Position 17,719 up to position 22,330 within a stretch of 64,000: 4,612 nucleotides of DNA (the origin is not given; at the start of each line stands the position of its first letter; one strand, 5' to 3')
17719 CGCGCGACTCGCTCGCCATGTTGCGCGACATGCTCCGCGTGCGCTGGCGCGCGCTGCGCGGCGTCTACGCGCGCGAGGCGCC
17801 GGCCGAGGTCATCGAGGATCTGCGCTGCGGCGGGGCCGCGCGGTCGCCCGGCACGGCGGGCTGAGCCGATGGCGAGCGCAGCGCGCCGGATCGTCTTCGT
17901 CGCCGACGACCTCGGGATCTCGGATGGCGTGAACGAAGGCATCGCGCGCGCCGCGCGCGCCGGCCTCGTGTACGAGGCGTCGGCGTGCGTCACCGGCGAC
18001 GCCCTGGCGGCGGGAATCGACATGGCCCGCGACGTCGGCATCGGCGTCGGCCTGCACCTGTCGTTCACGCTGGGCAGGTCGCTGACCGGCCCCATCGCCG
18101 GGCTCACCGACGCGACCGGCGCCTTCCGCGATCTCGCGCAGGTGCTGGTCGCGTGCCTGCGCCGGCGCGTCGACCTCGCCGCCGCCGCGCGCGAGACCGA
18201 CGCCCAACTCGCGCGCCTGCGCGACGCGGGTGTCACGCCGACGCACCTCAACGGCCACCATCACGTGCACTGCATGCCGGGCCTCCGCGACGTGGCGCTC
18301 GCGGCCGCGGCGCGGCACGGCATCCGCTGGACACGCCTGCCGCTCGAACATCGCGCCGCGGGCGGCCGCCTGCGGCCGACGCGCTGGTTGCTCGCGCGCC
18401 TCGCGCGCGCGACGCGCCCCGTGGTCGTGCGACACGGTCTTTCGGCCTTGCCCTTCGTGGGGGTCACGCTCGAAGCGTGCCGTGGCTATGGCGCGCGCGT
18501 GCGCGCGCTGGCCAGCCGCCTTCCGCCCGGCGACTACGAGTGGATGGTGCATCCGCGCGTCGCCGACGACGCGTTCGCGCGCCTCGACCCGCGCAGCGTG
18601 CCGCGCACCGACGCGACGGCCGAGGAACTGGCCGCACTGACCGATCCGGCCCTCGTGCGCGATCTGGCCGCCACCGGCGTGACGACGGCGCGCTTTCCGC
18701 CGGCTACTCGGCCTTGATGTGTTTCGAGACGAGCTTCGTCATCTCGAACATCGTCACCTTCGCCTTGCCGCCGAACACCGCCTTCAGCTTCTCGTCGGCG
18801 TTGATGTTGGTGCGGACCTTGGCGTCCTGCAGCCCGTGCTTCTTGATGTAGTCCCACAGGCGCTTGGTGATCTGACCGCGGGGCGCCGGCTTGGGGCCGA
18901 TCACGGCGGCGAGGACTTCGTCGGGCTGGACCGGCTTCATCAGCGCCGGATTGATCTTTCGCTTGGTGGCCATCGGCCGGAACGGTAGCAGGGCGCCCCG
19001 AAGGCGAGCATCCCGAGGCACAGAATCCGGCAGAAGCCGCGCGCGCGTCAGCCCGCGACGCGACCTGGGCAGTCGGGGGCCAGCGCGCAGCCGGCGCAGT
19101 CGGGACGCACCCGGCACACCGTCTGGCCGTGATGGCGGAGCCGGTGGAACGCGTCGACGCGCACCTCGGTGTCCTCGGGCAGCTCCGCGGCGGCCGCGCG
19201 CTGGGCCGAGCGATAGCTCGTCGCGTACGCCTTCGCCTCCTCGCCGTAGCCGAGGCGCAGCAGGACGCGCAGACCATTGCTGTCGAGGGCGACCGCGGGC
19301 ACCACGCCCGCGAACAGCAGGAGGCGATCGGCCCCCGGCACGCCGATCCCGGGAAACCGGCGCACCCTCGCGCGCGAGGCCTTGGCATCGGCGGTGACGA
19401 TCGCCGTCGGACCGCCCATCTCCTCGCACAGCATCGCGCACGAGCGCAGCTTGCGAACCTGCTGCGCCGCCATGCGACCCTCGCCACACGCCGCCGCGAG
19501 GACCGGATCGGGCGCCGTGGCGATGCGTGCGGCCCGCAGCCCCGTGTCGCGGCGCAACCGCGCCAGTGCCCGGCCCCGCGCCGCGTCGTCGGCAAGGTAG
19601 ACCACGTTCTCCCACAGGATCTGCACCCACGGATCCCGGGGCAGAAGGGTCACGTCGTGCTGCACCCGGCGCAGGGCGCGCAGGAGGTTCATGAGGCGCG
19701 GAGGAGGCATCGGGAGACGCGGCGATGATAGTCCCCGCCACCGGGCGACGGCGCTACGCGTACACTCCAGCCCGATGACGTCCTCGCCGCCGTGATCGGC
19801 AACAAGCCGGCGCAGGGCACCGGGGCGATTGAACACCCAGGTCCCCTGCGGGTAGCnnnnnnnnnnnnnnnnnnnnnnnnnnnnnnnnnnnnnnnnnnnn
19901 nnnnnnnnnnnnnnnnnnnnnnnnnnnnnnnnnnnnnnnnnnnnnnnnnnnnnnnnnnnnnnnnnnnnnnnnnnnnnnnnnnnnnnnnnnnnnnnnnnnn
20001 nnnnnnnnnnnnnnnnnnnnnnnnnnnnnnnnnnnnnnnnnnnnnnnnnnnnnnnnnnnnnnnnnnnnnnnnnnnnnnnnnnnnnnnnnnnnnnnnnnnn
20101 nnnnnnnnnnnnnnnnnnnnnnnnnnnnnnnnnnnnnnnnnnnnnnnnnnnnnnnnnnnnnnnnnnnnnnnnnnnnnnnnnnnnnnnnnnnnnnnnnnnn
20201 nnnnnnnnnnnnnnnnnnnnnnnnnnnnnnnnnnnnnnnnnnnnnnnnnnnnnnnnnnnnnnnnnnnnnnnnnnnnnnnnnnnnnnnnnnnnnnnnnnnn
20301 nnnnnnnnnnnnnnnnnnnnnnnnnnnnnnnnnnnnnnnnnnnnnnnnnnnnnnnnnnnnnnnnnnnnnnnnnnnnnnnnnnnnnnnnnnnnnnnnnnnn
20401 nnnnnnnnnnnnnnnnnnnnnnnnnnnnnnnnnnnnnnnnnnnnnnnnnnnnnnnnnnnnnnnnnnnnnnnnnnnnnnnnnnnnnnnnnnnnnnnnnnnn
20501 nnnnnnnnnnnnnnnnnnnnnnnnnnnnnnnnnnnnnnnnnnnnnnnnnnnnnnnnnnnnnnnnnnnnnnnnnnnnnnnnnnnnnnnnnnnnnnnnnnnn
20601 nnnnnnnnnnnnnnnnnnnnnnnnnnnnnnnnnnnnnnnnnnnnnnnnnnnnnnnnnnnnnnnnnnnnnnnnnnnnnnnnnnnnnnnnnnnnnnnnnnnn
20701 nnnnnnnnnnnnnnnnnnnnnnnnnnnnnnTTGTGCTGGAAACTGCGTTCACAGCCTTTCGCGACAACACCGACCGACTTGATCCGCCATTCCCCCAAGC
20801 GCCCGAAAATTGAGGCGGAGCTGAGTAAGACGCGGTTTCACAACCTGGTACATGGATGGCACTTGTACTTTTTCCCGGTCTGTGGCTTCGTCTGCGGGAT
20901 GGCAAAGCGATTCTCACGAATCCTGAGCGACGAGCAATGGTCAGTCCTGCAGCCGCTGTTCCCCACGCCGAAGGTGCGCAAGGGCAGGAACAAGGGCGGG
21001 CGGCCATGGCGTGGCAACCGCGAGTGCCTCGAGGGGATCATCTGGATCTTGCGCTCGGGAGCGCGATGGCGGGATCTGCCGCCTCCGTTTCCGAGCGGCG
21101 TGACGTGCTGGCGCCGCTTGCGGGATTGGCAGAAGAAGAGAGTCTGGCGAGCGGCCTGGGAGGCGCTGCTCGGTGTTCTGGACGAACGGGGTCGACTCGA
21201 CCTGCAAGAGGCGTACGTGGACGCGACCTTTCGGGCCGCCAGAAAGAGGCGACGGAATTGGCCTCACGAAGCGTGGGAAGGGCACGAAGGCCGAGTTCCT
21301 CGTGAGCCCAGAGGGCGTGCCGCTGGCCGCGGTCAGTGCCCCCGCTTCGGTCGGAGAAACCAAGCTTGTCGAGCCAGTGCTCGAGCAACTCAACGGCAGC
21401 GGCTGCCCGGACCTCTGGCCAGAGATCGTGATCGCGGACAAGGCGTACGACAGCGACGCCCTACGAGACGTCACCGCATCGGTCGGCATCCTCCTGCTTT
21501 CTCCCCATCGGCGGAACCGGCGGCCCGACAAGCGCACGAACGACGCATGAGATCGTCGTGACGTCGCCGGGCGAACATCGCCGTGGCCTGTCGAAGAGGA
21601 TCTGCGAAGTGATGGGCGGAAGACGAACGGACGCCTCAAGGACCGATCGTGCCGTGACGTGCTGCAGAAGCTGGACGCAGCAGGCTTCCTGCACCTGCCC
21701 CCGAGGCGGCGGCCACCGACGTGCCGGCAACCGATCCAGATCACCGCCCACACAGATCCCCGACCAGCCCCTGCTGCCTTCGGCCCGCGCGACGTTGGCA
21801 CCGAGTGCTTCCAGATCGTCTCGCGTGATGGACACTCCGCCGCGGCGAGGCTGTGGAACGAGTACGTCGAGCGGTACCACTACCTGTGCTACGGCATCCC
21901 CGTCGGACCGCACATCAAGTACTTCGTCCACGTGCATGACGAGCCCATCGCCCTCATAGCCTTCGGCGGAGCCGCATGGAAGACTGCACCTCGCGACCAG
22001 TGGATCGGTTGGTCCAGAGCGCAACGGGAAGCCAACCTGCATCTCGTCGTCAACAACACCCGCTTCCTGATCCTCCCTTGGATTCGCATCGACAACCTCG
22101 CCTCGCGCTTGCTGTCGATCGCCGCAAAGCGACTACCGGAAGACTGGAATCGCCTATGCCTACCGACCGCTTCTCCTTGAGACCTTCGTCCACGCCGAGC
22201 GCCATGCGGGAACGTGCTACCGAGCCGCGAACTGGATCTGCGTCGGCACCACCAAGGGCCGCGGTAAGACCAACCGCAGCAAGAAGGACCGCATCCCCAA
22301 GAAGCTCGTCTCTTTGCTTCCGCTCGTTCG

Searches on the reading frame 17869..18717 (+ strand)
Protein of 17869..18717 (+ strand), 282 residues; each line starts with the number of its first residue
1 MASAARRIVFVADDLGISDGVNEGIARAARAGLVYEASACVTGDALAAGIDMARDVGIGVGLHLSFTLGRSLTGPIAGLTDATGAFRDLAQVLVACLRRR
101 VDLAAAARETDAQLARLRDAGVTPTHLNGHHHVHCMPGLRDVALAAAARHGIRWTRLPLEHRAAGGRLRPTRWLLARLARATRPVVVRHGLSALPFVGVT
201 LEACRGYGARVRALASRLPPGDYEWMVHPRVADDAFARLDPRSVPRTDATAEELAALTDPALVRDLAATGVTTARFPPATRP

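Call 19: search_protein_families(library=pfam, proteins=[window:17869-18717:+], max_evalue=0.01)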
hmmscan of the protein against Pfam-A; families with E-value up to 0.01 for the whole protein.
window:17869-18717:+ (282 aa): 1 family
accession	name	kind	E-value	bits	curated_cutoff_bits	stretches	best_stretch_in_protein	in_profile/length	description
PF04794.17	YdjC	-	1.4e-49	169.8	29.7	1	7-267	1-265/266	YdjC-like protein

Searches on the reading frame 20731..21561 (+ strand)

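Call 101: search_protein_families(library=padloc, proteins=[window:20731-21561:+], max_evalue=0.01)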
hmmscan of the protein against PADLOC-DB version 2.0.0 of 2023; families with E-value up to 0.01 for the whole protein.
window:20731-21561:+ (276 aa): 0 families

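Call 103: search_protein_families(library=pfam, proteins=[window:20731-21561:+], max_evalue=1)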
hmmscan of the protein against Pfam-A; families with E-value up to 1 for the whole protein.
window:20731-21561:+ (276 aa): 1 family
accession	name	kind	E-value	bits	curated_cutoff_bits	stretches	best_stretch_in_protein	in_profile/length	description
PF13340.11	DUF4096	-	3.1e-23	82.3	34.3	1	65-141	1-74/76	Putative transposase of IS4/5 family (DUF4096)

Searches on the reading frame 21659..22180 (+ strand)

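Call 101: search_protein_families(library=padloc, proteins=[window:21659-22180:+], max_evalue=0.01)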
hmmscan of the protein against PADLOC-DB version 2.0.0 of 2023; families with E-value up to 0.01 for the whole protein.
window:21659-22180:+ (173 aa): 1 family
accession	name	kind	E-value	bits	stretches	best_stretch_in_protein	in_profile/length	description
PDLC00002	DruA1|DruA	-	0.00041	17.6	1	75-130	111-172/407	DUF4338 domain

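Call 103: search_protein_families(library=pfam, proteins=[window:21659-22180:+], max_evalue=1)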
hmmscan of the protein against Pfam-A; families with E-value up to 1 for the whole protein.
window:21659-22180:+ (173 aa): 1 family
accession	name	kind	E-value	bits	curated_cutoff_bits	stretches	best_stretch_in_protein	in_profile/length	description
PF14236.12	DruA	-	3.7e-27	95.7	27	1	60-165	59-167/297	Druantia protein DruA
